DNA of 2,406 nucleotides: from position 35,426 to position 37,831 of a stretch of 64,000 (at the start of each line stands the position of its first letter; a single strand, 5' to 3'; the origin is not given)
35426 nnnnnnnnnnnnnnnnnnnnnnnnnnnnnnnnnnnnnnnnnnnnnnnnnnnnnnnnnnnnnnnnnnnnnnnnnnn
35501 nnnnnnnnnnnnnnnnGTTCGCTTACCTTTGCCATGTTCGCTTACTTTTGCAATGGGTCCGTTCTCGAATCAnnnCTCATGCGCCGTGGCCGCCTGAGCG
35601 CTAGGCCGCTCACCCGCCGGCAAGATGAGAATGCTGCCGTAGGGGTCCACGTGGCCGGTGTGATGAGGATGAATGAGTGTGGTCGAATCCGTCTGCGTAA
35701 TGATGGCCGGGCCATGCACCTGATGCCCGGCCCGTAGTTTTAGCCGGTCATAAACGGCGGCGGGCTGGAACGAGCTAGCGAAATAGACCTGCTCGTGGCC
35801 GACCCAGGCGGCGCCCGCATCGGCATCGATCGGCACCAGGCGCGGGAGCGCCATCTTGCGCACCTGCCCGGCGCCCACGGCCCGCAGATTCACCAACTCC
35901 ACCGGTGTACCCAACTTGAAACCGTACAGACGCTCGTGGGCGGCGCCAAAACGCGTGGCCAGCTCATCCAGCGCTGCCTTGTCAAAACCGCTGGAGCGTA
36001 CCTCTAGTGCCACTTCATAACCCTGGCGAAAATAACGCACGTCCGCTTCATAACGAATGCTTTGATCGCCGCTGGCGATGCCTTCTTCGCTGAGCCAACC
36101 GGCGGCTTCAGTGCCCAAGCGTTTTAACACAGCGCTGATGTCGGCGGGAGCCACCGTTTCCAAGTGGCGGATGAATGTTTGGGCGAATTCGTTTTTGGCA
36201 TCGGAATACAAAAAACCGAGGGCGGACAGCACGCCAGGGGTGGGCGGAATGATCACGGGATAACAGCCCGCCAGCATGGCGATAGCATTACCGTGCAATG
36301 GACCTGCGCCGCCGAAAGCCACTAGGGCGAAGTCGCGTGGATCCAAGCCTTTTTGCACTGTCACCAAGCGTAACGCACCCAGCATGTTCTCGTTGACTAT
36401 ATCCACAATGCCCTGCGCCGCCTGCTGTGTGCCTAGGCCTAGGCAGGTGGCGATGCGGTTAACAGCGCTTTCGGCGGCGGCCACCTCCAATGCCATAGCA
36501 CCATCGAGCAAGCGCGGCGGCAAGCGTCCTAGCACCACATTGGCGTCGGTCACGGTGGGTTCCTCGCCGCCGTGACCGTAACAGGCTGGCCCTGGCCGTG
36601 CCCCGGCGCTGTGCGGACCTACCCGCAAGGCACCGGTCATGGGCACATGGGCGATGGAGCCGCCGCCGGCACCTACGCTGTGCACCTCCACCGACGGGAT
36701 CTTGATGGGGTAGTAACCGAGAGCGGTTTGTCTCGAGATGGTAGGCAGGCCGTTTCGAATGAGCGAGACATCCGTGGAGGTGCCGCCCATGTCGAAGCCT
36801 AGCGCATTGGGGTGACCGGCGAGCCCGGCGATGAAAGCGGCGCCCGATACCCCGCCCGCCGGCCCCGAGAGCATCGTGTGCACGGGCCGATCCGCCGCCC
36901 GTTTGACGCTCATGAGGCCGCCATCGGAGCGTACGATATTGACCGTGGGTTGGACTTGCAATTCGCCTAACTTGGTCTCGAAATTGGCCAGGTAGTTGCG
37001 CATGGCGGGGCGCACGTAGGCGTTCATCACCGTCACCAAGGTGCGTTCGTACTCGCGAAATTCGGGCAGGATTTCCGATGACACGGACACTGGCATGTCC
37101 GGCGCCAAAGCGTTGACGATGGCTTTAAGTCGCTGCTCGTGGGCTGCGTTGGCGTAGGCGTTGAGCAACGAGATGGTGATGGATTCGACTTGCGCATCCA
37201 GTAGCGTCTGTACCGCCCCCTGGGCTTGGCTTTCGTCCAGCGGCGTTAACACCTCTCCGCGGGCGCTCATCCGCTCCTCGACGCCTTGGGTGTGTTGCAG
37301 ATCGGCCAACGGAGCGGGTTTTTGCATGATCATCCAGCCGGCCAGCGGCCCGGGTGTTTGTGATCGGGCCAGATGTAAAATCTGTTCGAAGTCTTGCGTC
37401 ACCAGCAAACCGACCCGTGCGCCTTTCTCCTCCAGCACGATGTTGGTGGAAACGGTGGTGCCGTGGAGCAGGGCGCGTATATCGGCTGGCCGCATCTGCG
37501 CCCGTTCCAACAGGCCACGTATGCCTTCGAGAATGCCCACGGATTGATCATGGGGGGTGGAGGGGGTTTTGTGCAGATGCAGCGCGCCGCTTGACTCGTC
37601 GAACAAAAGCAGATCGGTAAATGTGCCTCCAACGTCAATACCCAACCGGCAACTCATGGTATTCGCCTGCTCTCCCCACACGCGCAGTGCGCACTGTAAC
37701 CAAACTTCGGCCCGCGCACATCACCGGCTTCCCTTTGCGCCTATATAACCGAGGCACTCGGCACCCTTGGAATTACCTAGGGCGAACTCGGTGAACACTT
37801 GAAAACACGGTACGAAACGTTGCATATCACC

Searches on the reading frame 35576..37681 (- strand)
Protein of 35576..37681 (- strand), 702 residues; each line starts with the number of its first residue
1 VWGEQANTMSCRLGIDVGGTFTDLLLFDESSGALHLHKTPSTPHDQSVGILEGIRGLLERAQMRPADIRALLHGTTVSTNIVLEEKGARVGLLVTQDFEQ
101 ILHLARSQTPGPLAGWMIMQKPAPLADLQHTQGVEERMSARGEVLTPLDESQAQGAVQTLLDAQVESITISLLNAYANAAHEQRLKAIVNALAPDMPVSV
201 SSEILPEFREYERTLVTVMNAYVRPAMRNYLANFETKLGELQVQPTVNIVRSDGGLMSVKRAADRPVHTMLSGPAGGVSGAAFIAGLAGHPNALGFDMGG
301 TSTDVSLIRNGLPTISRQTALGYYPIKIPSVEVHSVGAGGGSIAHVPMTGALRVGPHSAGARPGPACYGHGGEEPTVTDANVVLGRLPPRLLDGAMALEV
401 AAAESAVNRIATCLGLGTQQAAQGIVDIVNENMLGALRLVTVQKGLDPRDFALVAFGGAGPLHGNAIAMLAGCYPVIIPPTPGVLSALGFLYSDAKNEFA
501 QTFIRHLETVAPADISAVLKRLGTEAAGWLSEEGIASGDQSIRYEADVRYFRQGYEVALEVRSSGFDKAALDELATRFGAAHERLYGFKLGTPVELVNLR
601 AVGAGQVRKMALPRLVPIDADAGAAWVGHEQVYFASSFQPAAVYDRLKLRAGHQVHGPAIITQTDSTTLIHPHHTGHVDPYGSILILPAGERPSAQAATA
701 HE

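Call 10: search_protein_families(library=pfam, proteins=[window:35576-37681:-], max_evalue=0.001)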
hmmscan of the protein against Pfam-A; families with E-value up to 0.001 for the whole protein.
window:35576-37681:- (702 aa): 4 families
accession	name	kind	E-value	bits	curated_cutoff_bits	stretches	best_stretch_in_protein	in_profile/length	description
PF01968.24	Hydantoinase_A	-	9.4e-93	311.1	22.9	1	213-497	1-289/291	Hydantoinase/oxoprolinase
PF05378.19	Hydant_A_N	-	2.2e-46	158.3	25.2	1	12-190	1-173/176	Hydantoinase/oxoprolinase N-terminal region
PF19278.4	Hydant_A_C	-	9.5e-09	35.3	21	1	514-673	13-177/193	Hydantoinase/oxoprolinase C-terminal domain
PF01869.26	BcrAD_BadFG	-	0.00057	19.9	31.5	0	13-75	1-69/271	BadF/BadG/BcrA/BcrD ATPase family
